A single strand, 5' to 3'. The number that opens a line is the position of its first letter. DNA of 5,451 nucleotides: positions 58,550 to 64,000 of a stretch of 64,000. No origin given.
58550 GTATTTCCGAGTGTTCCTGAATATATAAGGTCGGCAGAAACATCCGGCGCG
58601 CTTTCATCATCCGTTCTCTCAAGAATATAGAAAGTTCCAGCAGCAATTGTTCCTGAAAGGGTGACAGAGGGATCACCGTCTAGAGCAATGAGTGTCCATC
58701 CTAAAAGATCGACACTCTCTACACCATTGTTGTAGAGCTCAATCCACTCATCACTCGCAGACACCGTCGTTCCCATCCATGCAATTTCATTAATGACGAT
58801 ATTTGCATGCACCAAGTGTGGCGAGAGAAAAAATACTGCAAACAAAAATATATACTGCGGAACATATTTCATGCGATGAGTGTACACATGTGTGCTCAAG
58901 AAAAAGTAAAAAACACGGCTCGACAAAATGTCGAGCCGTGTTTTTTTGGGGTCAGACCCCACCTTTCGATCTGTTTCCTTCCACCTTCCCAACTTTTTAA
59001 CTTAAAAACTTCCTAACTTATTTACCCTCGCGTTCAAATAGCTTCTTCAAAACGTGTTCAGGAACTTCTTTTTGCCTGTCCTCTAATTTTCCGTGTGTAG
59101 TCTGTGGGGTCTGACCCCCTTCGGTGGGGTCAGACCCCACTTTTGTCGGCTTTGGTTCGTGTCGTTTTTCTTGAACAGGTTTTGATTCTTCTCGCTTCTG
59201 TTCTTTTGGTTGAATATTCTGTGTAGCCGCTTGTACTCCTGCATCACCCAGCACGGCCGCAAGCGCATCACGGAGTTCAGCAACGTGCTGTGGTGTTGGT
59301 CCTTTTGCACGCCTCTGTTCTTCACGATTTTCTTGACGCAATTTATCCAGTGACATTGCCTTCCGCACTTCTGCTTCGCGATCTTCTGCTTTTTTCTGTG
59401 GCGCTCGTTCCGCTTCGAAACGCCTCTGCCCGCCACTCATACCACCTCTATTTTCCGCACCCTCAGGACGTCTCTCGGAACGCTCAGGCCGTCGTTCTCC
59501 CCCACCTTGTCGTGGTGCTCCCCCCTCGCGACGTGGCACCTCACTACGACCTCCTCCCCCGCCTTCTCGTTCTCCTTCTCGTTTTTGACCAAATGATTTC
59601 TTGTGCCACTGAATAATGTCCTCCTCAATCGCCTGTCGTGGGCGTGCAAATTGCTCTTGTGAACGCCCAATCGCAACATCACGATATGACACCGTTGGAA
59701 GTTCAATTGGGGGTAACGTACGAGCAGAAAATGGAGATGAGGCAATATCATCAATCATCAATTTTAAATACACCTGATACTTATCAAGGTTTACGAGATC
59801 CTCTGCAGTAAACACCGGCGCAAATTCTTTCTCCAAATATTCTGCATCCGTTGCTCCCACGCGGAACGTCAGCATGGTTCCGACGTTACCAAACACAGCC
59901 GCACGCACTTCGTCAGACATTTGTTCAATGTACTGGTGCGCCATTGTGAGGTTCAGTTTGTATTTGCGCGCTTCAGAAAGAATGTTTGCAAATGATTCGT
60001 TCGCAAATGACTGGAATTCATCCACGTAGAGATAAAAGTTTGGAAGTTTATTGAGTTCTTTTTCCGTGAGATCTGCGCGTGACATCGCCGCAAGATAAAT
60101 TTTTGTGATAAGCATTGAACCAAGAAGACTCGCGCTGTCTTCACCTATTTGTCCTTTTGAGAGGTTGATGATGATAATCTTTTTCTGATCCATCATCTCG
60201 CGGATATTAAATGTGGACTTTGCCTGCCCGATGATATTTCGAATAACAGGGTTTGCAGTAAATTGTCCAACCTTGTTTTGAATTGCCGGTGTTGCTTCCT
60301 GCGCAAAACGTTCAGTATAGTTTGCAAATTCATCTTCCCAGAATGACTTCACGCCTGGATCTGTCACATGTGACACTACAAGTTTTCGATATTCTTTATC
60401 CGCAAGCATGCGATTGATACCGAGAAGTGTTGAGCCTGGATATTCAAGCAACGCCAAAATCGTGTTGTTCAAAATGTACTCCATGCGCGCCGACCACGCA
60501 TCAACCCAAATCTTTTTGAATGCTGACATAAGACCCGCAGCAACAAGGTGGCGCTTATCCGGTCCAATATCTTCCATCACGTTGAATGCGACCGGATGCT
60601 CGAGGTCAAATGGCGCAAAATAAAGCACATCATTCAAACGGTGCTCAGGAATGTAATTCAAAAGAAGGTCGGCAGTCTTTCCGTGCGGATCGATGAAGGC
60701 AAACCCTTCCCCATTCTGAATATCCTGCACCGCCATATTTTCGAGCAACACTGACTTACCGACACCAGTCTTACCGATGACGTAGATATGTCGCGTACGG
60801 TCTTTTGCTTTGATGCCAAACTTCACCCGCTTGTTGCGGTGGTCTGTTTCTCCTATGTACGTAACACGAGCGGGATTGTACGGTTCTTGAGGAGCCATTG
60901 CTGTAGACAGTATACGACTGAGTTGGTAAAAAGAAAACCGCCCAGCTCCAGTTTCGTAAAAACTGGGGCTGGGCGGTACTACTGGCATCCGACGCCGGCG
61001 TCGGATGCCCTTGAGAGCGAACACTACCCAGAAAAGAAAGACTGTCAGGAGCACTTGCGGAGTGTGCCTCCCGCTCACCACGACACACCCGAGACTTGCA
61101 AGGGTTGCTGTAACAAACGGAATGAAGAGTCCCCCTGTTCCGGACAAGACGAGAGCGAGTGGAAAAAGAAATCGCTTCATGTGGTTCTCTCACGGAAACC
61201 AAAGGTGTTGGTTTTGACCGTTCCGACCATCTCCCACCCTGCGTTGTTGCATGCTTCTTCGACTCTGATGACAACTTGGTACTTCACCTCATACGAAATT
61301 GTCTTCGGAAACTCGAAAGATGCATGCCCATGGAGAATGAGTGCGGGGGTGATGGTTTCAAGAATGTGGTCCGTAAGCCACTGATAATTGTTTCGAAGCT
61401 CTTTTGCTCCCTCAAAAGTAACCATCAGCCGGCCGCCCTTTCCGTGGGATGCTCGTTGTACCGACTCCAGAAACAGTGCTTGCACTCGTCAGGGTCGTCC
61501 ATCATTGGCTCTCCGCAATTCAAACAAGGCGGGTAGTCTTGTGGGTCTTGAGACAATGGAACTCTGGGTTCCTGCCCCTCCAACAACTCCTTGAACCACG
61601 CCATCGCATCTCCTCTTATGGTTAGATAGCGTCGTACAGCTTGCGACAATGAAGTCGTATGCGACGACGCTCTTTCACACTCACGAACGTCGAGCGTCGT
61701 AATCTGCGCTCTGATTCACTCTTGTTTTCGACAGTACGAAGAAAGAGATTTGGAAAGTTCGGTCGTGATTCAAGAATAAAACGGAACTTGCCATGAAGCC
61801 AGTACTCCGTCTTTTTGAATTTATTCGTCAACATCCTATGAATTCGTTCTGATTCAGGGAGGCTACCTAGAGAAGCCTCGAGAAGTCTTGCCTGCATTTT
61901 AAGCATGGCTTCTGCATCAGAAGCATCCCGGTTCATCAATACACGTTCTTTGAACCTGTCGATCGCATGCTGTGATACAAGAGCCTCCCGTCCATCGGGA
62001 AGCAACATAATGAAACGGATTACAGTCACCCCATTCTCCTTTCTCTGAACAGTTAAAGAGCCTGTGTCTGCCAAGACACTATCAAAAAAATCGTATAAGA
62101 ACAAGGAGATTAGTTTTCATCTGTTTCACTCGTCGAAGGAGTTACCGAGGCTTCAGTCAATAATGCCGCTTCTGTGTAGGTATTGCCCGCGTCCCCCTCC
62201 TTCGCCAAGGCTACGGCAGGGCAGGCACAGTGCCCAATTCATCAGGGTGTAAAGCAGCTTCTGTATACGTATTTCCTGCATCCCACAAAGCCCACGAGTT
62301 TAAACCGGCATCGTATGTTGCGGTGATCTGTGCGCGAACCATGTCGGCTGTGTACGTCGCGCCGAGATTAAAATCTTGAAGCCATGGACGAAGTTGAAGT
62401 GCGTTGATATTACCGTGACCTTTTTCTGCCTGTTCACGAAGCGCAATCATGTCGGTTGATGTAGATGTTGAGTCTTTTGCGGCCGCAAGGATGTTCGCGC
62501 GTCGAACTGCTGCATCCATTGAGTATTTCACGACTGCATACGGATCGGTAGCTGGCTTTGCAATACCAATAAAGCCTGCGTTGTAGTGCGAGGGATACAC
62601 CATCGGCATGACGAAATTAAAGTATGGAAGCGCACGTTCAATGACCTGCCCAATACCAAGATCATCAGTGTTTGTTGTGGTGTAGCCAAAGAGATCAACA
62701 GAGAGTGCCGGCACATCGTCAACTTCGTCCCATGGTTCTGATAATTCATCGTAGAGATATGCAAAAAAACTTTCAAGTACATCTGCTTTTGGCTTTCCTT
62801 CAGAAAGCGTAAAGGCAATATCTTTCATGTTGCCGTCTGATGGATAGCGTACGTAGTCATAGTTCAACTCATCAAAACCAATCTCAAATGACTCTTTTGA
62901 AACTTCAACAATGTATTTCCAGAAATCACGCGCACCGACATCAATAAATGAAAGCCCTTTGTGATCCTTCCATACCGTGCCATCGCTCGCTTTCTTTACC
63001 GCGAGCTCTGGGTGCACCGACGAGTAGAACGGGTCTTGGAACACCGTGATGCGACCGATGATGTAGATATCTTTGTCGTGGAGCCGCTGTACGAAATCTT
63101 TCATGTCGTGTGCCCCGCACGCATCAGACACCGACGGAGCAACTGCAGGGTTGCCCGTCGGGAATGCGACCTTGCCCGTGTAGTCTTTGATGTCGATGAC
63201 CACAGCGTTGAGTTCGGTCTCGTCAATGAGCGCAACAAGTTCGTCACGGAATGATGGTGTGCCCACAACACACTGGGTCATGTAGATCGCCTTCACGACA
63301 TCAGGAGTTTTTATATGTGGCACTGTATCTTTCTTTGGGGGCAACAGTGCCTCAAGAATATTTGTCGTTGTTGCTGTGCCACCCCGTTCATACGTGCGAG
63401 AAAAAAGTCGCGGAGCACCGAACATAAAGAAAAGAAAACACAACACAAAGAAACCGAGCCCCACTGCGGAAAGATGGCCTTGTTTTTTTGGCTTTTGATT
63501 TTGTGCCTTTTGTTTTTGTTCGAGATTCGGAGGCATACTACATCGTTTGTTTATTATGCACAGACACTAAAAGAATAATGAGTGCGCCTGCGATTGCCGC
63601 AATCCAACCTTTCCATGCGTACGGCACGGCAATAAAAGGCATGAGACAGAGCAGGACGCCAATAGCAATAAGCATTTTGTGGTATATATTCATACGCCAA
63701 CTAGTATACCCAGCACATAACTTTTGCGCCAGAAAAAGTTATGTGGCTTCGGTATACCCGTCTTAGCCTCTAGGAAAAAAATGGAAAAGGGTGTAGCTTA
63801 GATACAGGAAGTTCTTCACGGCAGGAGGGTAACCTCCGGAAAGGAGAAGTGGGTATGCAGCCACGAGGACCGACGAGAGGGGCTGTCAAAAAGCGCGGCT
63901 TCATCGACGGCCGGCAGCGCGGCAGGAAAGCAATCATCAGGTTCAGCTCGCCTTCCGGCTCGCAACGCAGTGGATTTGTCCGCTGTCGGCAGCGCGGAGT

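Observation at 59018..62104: Operon encoding a VirD4/TraD-like coupling ATPase with small upstream proteins and no other T4SS genes in the window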

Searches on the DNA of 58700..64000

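Call 87: search_rna_families(source=window, start=58700, end=64000, threshold=evalue, max_evalue=1)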
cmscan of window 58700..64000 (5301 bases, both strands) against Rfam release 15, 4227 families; matches with E-value up to 1: 3.
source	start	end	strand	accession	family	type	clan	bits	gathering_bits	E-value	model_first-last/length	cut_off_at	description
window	58877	58944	+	RF02901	AaHKsRNA41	Gene; sRNA;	-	28.2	97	0.0014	1-187/187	no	Aggregatibacter sRNA 41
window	58785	58820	+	RF00533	snoMe18S-Gm1358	Gene; snRNA; snoRNA; CD-box;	-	25.2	50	0.2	1-79/79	no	Small nucleolar RNA Me18S-Gm1358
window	61152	61266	-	RF00350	snoZ152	Gene; snRNA; snoRNA; CD-box;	-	23.2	50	0.85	1-109/109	no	Small nucleolar RNA Z152/R70/R12/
